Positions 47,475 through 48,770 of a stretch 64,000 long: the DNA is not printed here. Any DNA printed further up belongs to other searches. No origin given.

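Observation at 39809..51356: Uncharacterised 10-gene operon (KASIII-like condensing enzyme, acyl-CoA ligase, two alpha/beta-hydrolases, MaoC hydratase, Liv-type ABC importer) under a divergent STAND/SARP regulator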

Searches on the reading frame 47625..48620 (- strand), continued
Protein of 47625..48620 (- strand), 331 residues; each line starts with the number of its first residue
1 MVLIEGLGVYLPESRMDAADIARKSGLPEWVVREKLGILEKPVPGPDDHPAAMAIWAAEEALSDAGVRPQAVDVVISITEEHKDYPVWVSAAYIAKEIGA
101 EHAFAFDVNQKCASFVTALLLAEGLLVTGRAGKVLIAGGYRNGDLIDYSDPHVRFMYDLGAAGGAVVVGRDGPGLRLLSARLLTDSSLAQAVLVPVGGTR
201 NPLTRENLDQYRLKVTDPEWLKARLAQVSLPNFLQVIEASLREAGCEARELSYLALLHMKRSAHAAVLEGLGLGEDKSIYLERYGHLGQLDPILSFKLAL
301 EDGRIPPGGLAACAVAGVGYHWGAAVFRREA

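Call 60: get_annotated_region(hit=H5, flank=12000)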
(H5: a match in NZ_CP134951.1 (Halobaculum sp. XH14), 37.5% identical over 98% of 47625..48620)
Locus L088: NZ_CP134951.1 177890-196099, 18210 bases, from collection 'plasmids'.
description: Halobaculum sp. XH14 plasmid unnamed2, complete sequence
organism: Halobaculum sp. XH14 (NCBI taxid 3075121)
taxonomy: Archaea; Euryarchaeota; Halobacteria; Halobacteriales; Haloferacaceae; Halobaculum; Halobaculum sp. XH14
host: -; source: cell culture,sediment; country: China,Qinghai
typing (MOB-suite, as given by PLSDB): non-mobilizable
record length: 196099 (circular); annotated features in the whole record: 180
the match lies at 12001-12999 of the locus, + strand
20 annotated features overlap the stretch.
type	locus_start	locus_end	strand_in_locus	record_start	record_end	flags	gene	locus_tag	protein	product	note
CDS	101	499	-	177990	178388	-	-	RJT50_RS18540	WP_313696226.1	MaoC family dehydratase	-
CDS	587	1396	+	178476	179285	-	-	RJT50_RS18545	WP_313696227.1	alpha/beta hydrolase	-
CDS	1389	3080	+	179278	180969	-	-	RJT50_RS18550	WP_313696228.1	AMP-binding protein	-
CDS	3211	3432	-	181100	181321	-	-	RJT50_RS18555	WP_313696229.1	hypothetical protein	-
CDS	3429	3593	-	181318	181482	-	-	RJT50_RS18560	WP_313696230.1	hypothetical protein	-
CDS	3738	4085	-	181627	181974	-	-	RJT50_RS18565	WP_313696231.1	hypothetical protein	-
CDS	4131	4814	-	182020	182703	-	-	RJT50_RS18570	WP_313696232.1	helix-turn-helix domain-containing protein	-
CDS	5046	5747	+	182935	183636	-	-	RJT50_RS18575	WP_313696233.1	helix-turn-helix domain-containing protein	-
CDS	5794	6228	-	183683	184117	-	-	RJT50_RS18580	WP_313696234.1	hypothetical protein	-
CDS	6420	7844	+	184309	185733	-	-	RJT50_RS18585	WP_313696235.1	ABC transporter substrate-binding protein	-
CDS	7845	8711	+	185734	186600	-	-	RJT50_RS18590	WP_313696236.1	ABC transporter ATP-binding protein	-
CDS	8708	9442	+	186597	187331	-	-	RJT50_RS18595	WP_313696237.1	ABC transporter ATP-binding protein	-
CDS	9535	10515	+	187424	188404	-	-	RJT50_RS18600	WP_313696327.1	branched-chain amino acid ABC transporter permease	GO:0015803 - branched-chain amino acid transport [Evidence IEA]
CDS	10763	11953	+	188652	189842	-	-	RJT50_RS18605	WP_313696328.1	branched-chain amino acid ABC transporter permease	GO:0015803 - branched-chain amino acid transport [Evidence IEA]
CDS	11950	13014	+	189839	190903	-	-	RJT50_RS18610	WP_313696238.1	3-oxoacyl-ACP synthase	-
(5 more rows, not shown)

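Call 61: get_annotated_region(hit=H12, flank=12000)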
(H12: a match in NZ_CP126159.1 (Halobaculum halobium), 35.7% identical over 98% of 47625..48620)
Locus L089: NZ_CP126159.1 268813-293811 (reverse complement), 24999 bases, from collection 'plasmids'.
description: Halobaculum sp. SYNS20 plasmid unnamed1, complete sequence
organism: Halobaculum halobium (NCBI taxid 3032281)
taxonomy: Archaea; Euryarchaeota; Halobacteria; Halobacteriales; Haloferacaceae; Halobaculum; Halobaculum halobium
host: -; source: cell culture,sediment; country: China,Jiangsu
typing (MOB-suite, as given by PLSDB): non-mobilizable
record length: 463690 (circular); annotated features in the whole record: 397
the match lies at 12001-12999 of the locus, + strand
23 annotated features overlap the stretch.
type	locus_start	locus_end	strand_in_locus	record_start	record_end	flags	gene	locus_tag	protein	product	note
CDS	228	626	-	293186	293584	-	-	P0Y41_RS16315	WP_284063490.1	MaoC family dehydratase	-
CDS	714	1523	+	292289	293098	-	-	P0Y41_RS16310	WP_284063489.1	alpha/beta hydrolase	-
CDS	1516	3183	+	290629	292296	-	-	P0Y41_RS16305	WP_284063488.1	AMP-binding protein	-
CDS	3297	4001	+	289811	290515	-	-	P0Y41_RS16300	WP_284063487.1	helix-turn-helix domain-containing protein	-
CDS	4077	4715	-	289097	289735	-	-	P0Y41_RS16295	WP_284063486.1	type 1 glutamine amidotransferase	-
CDS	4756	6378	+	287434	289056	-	-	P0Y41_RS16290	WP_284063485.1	SufS family cysteine desulfurase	GO:0006534 - cysteine metabolic process [Evidence IEA]; GO:0016226 - iron-sulfur cluster assembly [Evidence IEA]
CDS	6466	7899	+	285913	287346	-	-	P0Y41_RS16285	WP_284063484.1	ABC transporter substrate-binding protein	-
CDS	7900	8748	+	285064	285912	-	-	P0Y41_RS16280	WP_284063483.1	ABC transporter ATP-binding protein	-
CDS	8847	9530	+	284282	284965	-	-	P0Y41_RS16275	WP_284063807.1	ABC transporter ATP-binding protein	-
CDS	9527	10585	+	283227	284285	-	-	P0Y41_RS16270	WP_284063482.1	branched-chain amino acid ABC transporter permease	GO:0015803 - branched-chain amino acid transport [Evidence IEA]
CDS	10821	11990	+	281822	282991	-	-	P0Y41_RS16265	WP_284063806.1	branched-chain amino acid ABC transporter permease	GO:0015803 - branched-chain amino acid transport [Evidence IEA]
CDS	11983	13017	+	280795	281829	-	-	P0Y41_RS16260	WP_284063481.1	3-oxoacyl-ACP synthase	-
CDS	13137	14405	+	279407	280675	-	-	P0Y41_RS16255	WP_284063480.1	acyl-CoA dehydrogenase family protein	-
CDS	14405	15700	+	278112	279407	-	-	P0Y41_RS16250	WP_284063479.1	alkaline phosphatase family protein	-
CDS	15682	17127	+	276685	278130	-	-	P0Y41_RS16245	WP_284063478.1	hypothetical protein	-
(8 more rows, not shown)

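Call 75: find_encoding_contigs(protein=P0049, flank=10000, max_places=1)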
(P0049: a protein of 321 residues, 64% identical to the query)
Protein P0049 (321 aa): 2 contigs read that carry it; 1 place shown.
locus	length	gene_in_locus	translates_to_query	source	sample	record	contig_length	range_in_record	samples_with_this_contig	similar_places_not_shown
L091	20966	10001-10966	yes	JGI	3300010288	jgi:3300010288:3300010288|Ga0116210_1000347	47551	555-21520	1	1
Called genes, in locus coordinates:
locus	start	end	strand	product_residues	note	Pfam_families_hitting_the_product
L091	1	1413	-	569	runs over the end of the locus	PF00496:SBP_bac_5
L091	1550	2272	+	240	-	PF00392:GntR, PF07702:UTRA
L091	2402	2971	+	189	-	-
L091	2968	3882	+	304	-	PF03968:LptD_N (weak)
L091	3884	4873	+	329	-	PF18914:DUF5666 (weak), PF03968:LptD_N (faint)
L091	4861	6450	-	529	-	PF00005:ABC_tran, PF13304:AAA_21 (faint), PF00005:ABC_tran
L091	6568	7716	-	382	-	PF02608:Bmp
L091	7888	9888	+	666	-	PF22745:Nlig-Ia, PF01653:DNA_ligase_aden, PF03120:OB_DNA_ligase, PF14520:HHH_5 (weak), PF12826:HHH_2, PF14520:HHH_5, PF00533:BRCT, PF12738:PTCB-BRCT, +1 more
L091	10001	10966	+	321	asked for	PF08545:ACP_syn_III, PF08541:ACP_syn_III_C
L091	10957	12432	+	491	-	PF00501:AMP-binding, PF13193:AMP-binding_C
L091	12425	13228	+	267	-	PF00561:Abhydrolase_1, PF12146:Hydrolase_4, PF12697:Abhydrolase_6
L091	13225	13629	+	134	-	PF01575:MaoC_dehydratas, PF13452:FAS1_DH_region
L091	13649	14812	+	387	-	PF13458:Peripla_BP_6, PF01094:ANF_receptor, PF13433:Peripla_BP_5 (weak)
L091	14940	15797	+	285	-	PF02653:BPD_transp_2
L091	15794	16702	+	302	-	PF02653:BPD_transp_2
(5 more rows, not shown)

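Call 76: search_protein_representatives(protein=window:47625-48620:-)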
Query: 331 residues. Proteins with E-value up to 0.001 (for the whole library): 5532; up to 1e-10: 1453; up to 1e-30: 97. The best 150 are listed.
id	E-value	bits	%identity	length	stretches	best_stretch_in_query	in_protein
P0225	6.8e-73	262.2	42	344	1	3-328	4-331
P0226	1.1e-72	261.5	41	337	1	4-328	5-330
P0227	3.7e-69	249.9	51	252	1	4-245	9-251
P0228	4.0e-68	246.5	41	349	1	4-330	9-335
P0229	7.0e-65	235.9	40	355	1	7-328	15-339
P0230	3.9e-64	233.4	38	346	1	4-328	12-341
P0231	7.0e-64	232.6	39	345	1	4-328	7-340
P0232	1.5e-62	228.2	61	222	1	1-171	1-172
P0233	2.2e-62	227.6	37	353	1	6-327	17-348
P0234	4.4e-62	226.7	37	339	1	4-327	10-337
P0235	1.2e-61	225.2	39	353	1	2-327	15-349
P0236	2.5e-59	217.6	37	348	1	4-328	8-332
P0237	1.8e-58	214.8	46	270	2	178-327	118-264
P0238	6.3e-58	213.0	38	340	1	6-326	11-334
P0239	1.9e-57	211.4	39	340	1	3-328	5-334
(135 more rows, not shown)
